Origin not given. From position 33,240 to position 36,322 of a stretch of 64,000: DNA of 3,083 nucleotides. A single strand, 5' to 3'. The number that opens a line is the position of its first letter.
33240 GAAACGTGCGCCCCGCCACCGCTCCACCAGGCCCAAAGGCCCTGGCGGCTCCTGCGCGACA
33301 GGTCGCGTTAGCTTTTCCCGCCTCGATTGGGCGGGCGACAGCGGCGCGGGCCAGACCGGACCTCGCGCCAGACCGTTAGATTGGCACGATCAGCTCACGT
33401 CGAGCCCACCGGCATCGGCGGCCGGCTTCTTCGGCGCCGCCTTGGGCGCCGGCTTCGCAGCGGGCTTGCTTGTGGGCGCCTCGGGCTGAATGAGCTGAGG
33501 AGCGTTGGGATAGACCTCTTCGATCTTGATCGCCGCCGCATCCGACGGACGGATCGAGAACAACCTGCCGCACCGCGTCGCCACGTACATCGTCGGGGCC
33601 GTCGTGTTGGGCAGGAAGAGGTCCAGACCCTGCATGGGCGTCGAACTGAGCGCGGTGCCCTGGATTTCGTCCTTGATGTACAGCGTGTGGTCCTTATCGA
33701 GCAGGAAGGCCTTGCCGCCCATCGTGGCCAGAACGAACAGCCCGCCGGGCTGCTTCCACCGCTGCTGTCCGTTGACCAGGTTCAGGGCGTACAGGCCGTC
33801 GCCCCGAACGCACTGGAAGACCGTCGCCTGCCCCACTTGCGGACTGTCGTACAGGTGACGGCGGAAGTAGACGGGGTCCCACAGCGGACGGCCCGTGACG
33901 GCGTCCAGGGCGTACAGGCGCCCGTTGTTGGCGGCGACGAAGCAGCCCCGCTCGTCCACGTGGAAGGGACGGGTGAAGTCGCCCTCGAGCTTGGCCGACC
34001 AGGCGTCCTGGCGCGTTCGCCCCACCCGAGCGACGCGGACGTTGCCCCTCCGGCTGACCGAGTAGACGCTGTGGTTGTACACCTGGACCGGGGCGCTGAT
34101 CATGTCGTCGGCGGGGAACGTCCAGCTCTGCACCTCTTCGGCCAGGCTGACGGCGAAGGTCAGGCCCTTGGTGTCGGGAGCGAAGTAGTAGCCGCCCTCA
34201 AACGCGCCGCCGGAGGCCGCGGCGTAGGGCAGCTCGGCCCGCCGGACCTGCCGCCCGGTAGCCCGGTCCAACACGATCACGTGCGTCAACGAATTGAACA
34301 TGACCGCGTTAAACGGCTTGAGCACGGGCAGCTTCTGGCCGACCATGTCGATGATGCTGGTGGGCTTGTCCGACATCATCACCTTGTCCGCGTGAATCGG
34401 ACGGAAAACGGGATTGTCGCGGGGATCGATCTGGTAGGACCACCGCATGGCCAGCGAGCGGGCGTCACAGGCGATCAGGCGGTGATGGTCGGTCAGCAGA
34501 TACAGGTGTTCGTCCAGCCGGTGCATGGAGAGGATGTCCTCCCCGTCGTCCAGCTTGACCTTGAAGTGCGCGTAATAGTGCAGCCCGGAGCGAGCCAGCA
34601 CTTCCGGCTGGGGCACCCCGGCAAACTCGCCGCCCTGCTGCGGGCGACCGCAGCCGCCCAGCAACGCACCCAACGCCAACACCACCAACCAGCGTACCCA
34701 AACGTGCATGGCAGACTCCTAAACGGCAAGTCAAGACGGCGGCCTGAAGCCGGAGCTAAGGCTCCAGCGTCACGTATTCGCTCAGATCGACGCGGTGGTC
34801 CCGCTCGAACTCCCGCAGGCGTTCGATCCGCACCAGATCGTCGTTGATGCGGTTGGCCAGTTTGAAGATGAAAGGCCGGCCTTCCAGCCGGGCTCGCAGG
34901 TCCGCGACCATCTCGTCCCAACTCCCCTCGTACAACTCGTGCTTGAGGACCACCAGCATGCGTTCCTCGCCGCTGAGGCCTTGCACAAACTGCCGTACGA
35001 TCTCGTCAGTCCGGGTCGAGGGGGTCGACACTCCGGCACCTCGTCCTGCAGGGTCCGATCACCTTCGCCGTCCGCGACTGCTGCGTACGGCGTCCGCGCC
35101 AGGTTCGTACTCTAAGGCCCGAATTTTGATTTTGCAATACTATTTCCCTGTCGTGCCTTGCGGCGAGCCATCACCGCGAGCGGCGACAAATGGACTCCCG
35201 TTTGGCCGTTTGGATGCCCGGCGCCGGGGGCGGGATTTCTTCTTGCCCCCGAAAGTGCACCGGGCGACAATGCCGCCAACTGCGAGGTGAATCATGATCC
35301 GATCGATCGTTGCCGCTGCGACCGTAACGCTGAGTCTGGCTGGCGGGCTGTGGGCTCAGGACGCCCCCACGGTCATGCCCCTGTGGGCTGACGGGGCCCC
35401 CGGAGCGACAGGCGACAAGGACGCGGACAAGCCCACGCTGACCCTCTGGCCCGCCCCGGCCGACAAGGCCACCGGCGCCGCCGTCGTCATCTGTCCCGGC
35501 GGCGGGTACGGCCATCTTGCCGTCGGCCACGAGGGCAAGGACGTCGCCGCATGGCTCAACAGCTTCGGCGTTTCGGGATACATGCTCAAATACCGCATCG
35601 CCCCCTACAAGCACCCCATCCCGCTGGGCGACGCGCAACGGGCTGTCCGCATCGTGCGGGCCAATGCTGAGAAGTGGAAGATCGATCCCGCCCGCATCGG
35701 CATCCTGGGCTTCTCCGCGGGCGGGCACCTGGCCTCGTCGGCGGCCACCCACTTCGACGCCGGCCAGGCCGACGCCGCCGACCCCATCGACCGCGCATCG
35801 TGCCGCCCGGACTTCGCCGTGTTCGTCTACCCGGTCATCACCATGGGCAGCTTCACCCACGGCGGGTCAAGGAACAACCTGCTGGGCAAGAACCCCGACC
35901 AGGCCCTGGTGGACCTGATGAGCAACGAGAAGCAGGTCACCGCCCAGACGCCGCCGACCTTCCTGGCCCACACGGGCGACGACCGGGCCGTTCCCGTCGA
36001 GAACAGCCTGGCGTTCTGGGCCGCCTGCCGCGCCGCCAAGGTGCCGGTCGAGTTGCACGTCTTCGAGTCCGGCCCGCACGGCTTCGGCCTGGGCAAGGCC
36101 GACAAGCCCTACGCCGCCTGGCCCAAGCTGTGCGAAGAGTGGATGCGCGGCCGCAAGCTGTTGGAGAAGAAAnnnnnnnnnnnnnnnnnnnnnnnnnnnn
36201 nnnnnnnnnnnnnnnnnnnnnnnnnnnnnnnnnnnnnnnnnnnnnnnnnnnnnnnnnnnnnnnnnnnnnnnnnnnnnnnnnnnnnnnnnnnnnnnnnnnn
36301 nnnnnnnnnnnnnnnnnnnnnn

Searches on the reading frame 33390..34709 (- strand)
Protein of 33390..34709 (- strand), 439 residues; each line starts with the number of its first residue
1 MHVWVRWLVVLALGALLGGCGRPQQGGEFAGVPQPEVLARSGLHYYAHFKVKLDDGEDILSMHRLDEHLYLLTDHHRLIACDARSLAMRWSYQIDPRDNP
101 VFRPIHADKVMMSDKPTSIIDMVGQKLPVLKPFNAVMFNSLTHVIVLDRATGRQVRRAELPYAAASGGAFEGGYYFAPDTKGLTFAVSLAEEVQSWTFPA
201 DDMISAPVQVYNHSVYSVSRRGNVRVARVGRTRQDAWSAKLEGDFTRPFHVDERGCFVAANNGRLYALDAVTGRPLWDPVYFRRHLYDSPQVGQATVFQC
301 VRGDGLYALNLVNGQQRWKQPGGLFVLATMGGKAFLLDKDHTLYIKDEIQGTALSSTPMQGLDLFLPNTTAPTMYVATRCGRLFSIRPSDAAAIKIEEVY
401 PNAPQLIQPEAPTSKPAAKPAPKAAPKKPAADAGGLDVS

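Call 12: search_protein_families(library=pfam, proteins=[window:33390-34709:-], max_evalue=0.001)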
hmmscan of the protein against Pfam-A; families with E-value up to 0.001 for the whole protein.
window:33390-34709:- (439 aa): 3 families
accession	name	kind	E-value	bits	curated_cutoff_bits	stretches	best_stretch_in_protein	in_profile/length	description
PF13360.13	PQQ_2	-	4e-17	63.1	27.6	1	225-324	4-103/233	Outer membrane protein assembly factor BamB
PF13570.13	Beta-prop_ACSF4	-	1.6e-08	34.7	133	1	143-319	30-209/329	Beta-alanine-activating enzyme, beta-propeller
PF01011.28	PQQ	-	8.9e-05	21.8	26.7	0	65-110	56-101/595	Glucose/ethanol/alcohol dehydrogenase, beta-propeller domain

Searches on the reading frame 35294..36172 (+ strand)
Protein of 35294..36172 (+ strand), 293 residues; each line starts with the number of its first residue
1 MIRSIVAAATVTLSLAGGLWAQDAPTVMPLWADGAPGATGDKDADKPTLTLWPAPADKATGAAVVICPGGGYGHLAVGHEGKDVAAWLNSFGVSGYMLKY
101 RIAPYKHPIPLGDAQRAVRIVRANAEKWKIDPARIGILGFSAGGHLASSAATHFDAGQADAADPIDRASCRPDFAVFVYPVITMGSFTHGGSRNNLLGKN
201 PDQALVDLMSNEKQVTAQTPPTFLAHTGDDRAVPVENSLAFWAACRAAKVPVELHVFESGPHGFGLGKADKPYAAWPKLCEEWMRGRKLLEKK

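Call 9: search_protein_families(library=pfam, proteins=[window:35294-36172:+], max_evalue=0.01)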
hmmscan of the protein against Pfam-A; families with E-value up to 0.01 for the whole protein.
window:35294-36172:+ (293 aa): 5 families
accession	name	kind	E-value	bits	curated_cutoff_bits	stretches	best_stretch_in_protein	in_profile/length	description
PF20434.5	BD-FAE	-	1.1e-20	74.5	26.8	1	59-242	11-212/215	BD-FAE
PF07859.19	Abhydrolase_3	-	1.6e-15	57.9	25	1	70-264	7-208/210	alpha/beta hydrolase fold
PF00326.27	Peptidase_S9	-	9.8e-12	45.2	22.6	1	202-270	125-195/213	Prolyl oligopeptidase family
PF01738.24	DLH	-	3.5e-06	27.2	21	0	116-159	76-121/217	Dienelactone hydrolase family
PF03959.19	FSH1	-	0.005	17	21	1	135-248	103-189/211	Serine hydrolase (FSH1)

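Call 10: search_protein_families(library=ncbifam, proteins=[window:35294-36172:+], max_evalue=0.01)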
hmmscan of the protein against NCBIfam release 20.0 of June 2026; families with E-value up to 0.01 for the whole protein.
window:35294-36172:+ (293 aa): 12 families
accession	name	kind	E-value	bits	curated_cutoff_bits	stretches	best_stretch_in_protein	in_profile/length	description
NF041902.1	pecacetest_PaeX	equivalog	3.4e-77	259.6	550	1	47-289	63-309/318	pectin acetylesterase PaeX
NF042968.1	AcxylEst_AxeA1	equivalog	5.3e-61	206.3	700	1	56-268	43-248/459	acetylxylan esterase AxeA1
NF052620.1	AryltfaseLP1002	equivalog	1.7e-38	132.5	300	1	57-284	28-262/265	lp_1002 family arylesterase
NF058653.1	LipP1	equivalog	1.5e-09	37.2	350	1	57-153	67-164/300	LipP1 family hormone-sensitive lipase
NF052354.1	EstLipQMycob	equivalog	1.3e-08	33.9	700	1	49-152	151-257/418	esterase LipQ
NF033149.0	CHL_hydrolase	equivalog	4.3e-08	32.4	500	1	61-153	75-168/310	chloramphenicol hydrolase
NF058651.1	GESAG_HSLs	subfamily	9.6e-08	31.4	430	1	55-152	61-155/296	GESAG motif subfamily hormone-sensitive lipase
NF050058.1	e_dPHAscl_type1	hypoth_equivalog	1.2e-06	28.2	150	1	112-242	83-201/276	extracellular catalytic domain type 1 short-chain-length polyhydroxyalkanoate depolymerase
NF033523.0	lasso_peptidase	equivalog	4.1e-06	25.8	400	1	120-262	481-614/638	Atxe2 family lasso peptide isopeptidase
NF058650.1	GCSAG_HSLs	subfamily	1.7e-05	24.6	410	0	201-264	229-289/314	GCSAG motif subfamily hormone-sensitive lipase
NF007547.0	PRK10162.1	equivalog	5.2e-05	22.3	389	1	89-155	112-179/321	acetyl esterase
NF058649.1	GTSAG_HSLs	subfamily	7e-05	22.4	380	1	98-264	126-288/312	GTSAG motif subfamily hormone-sensitive lipase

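Call 40: search_solved_structures(query=window:35294-36172:+, max_evalue=0.00001)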
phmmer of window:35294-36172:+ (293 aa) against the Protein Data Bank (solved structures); distinct sequences matched with E-value up to 0.00001: 20.
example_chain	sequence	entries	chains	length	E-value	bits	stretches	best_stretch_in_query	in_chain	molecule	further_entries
6a6o_A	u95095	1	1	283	4.3e-79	269.5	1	62-285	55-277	Esterase/lipase-like protein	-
7dwc_A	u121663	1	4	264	1.6e-29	106.7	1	50-284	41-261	Xylanase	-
3bjr_A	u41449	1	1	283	6.4e-29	104.7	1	61-275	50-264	Putative carboxylesterase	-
3hxk_A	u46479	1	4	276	7.6e-26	94.6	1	57-268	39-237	Sugar hydrolase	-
4q3k_A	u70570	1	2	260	9.6e-22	81.1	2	62-153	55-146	MGS-M1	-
3bxp_A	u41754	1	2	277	1.3e-14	57.7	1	63-290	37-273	Putative lipase/esterase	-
4bzw_A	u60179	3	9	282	1.4e-14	57.6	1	63-290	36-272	LIPASE/ESTERASE | CEST-2923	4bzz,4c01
3d3n_A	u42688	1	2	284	1.4e-14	57.6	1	63-290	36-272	Putative lipase/esterase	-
5ao9_A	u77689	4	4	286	2.8e-10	43.5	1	55-282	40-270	ESTERASE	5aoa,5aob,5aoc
7bfn_A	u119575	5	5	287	2.8e-10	43.5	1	55-282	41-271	Esterase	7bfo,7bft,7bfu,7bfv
7bfr_A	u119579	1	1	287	1.1e-09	41.5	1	55-282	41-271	Esterase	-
6mly_A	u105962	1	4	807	1.4e-09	41.2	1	104-155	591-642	Bifunctional GH43-CE protein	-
6nkf_A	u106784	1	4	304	1.1e-08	38.2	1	99-244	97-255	Lip_vut4, C3L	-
6xyc_A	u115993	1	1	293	1.5e-08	37.8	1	58-151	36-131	Acetyl xylan esterase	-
6tkx_A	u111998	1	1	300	1.6e-08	37.7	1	59-151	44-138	Carbohydrate esterase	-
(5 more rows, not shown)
